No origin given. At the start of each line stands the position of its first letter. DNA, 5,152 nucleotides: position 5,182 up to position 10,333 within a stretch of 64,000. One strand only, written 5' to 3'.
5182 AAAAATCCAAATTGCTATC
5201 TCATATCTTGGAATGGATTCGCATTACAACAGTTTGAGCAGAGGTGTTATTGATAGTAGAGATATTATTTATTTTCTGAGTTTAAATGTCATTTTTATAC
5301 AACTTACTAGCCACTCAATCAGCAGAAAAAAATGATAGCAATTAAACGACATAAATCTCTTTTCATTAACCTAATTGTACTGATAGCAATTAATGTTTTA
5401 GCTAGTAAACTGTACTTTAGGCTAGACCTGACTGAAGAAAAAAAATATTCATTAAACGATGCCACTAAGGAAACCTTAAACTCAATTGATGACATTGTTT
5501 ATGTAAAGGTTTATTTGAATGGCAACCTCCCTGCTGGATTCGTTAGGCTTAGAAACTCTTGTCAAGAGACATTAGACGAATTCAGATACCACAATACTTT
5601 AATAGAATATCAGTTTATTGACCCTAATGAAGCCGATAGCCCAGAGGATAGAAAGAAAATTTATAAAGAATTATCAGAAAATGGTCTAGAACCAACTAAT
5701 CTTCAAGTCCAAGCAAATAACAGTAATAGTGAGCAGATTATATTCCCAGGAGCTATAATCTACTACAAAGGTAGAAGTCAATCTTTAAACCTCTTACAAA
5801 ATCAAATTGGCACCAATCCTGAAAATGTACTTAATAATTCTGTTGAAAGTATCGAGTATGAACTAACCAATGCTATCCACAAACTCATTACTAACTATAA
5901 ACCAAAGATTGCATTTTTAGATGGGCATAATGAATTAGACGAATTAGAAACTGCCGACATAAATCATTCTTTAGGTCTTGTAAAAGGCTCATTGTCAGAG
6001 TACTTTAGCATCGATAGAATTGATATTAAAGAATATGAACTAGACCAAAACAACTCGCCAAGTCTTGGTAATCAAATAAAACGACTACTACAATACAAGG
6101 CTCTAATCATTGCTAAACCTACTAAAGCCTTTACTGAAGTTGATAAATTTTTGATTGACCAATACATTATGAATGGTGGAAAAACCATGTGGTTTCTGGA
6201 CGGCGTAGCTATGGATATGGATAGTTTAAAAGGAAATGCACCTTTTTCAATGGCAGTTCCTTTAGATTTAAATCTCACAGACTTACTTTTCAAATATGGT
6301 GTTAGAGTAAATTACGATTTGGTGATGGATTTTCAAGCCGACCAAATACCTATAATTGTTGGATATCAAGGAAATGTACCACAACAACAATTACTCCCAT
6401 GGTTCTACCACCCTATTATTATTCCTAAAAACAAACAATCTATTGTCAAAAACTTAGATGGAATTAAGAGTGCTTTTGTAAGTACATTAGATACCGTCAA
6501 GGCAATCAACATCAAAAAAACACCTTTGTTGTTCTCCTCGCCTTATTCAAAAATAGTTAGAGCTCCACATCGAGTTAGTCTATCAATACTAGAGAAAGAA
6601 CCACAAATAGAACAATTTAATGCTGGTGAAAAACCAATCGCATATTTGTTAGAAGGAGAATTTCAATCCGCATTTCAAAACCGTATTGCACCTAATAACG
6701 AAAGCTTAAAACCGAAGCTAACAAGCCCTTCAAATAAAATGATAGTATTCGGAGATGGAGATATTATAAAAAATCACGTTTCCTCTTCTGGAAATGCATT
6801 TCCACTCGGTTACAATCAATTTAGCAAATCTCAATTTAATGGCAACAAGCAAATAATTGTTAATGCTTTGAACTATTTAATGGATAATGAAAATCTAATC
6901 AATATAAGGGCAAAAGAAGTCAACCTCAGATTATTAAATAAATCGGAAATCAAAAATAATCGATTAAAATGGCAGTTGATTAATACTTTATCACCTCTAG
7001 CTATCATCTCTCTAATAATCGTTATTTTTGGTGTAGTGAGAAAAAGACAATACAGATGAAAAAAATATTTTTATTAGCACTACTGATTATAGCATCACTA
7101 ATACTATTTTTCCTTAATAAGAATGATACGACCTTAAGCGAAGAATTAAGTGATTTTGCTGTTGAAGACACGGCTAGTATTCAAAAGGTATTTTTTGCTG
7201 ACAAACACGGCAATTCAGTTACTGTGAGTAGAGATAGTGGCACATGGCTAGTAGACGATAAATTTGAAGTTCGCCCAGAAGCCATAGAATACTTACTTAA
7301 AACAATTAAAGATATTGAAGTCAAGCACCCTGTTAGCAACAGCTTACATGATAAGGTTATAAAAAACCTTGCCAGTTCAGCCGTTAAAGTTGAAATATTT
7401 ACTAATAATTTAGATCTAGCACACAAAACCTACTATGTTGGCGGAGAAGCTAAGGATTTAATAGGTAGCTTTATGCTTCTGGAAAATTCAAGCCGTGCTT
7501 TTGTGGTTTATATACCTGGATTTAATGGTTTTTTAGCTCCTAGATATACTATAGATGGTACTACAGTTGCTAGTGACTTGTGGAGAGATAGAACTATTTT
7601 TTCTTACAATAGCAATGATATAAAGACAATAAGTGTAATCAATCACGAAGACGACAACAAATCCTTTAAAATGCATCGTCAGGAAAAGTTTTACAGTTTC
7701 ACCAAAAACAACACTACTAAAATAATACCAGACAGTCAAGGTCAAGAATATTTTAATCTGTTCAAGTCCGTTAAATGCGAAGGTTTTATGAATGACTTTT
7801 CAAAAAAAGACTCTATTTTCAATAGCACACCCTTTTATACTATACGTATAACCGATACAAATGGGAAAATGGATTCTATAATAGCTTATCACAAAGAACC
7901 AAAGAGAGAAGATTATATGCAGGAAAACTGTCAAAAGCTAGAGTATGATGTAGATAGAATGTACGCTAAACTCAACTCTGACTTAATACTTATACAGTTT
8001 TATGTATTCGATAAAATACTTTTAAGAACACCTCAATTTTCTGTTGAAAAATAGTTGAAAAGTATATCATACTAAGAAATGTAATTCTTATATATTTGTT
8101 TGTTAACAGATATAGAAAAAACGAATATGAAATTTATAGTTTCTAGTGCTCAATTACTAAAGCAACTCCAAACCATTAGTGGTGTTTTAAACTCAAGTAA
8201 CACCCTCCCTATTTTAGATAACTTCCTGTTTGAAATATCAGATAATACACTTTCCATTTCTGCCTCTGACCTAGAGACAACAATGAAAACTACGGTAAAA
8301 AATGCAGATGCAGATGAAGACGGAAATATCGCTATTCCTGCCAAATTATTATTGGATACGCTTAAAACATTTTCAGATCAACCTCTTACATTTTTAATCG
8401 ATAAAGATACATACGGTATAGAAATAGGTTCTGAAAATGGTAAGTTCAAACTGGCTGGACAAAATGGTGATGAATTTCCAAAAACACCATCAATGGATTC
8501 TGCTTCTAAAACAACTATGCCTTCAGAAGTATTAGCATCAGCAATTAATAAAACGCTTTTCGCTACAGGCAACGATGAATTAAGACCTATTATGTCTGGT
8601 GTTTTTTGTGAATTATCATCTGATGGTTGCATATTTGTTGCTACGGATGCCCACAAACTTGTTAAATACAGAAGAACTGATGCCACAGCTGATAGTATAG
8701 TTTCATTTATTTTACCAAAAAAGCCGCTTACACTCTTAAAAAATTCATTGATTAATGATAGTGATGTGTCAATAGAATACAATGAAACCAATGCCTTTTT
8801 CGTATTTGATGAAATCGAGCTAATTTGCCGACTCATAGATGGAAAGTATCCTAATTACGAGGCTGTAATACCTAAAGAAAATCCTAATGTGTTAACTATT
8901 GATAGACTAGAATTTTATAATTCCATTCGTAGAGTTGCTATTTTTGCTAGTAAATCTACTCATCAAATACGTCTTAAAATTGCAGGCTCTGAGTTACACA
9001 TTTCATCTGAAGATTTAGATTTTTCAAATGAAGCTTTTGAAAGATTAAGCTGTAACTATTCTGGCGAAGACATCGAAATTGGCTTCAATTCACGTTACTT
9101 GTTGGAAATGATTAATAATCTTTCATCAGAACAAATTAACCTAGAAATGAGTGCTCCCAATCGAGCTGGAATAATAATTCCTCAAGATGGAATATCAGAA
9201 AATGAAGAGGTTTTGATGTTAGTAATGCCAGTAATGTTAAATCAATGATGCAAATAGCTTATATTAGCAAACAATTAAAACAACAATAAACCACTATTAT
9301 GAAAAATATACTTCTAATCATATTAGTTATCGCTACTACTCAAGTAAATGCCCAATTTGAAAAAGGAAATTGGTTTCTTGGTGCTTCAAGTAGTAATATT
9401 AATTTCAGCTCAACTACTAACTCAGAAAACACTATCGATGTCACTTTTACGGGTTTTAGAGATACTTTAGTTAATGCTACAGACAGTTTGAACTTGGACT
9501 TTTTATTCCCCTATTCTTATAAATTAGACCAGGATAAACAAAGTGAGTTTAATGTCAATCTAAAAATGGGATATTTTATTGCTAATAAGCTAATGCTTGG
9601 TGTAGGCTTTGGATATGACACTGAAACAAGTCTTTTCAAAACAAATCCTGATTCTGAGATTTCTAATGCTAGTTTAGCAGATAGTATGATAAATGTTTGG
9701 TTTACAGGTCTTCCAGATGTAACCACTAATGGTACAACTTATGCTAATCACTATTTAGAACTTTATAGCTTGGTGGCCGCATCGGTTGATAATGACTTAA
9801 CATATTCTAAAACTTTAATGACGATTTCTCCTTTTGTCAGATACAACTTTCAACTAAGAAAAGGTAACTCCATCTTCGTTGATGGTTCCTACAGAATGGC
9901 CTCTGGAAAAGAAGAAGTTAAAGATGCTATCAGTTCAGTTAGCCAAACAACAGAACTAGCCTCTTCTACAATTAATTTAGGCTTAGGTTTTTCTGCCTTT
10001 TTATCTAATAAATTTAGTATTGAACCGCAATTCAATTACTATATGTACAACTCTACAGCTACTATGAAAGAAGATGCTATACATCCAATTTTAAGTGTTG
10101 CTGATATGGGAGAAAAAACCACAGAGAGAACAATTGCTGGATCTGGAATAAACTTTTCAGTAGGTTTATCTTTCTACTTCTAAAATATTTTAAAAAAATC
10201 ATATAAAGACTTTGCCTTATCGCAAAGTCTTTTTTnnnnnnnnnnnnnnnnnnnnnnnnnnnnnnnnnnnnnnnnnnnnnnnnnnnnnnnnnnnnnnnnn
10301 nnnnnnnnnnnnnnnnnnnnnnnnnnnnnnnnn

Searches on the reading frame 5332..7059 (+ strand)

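Call 17: search_protein_families(library=pfam, proteins=[window:5332-7059:+], max_evalue=0.001)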
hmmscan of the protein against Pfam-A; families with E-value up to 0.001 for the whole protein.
window:5332-7059:+ (575 aa): 2 families
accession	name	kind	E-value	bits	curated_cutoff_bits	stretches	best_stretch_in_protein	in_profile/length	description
PF09822.16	ABC_transp_aux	-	2.9e-85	286.4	34.7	1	190-512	1-288/288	ABC-type uncharacterized transport system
PF23357.1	DUF7088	-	2.2e-27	95.8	27.8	1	35-143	1-104/105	Domain of unknown function (DUF7088)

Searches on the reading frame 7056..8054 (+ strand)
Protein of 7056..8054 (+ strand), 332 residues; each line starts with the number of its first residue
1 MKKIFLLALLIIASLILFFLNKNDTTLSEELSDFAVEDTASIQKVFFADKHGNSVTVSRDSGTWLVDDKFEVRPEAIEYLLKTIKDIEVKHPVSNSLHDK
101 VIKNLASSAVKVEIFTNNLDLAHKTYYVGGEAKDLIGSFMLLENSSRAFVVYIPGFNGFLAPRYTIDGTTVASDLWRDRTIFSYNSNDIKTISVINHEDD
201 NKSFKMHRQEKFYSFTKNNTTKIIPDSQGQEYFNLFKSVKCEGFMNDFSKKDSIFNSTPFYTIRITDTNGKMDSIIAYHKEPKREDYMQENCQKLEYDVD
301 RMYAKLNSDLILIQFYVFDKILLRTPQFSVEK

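Call 17: search_protein_families(library=pfam, proteins=[window:7056-8054:+], max_evalue=0.001)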
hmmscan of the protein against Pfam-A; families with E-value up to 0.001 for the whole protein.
window:7056-8054:+ (332 aa): 1 family
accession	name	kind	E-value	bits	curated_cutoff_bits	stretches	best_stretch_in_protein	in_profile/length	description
PF14238.11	DUF4340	-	4.6e-07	30.7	25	1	67-247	6-170/183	Domain of unknown function (DUF4340)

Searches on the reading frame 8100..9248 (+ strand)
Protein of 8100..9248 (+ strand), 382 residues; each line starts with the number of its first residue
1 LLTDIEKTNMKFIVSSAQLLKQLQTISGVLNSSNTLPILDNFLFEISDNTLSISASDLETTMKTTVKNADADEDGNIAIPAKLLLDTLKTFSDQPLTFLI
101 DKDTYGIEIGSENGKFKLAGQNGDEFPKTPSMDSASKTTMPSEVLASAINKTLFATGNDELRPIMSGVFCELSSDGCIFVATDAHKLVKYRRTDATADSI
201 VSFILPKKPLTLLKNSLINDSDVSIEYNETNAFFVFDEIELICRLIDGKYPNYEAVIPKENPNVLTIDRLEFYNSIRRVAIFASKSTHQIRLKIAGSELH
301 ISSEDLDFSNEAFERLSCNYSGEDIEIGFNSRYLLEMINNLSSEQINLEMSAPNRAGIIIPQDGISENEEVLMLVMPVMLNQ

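Call 4: search_protein_families(library=pfam, proteins=[window:8100-9248:+], max_evalue=0.01)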
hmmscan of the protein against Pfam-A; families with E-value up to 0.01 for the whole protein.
window:8100-9248:+ (382 aa): 3 families
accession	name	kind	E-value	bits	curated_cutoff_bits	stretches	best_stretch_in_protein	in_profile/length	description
PF00712.24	DNA_pol3_beta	-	1e-33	116.5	24.4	2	10-129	1-119/120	DNA polymerase III beta subunit, N-terminal domain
PF02767.21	DNA_pol3_beta_2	-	4.5e-27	95.1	27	2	140-252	2-116/116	DNA polymerase III beta subunit, central domain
PF02768.20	DNA_pol3_beta_3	-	3.9e-25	88.4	27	1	256-377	3-119/121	DNA polymerase III beta subunit, C-terminal domain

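Call 5: search_protein_families(library=ncbifam, proteins=[window:8100-9248:+], max_evalue=0.01)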
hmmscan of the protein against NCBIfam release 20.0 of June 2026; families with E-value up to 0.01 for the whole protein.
window:8100-9248:+ (382 aa): 3 families
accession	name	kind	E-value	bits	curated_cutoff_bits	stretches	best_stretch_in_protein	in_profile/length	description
TIGR00663.1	dnan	equivalog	3.2e-84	283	137.65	1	10-379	1-366/367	DNA polymerase III subunit beta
NF004184.0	PRK05643.3-2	equivalog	1.6e-38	132.6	443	1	10-359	1-358/375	DNA polymerase III subunit beta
NF011508.0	PRK14946.1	equivalog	1.2e-19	70.8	513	1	10-360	1-350/366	DNA polymerase III subunit beta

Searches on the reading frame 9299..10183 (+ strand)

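Call 4: search_protein_families(library=pfam, proteins=[window:9299-10183:+], max_evalue=0.01)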
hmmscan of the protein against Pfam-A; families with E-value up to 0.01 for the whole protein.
window:9299-10183:+ (294 aa): 0 families

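Call 5: search_protein_families(library=ncbifam, proteins=[window:9299-10183:+], max_evalue=0.01)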
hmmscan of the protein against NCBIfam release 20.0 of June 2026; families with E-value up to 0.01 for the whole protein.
window:9299-10183:+ (294 aa): 1 family
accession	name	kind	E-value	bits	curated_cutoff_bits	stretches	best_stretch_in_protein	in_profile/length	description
TIGR04565.1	OMP_myx_plus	subfamily_domain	0.00029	20.9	60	1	79-294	8-161/161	outer membrane beta-barrel domain-containing protein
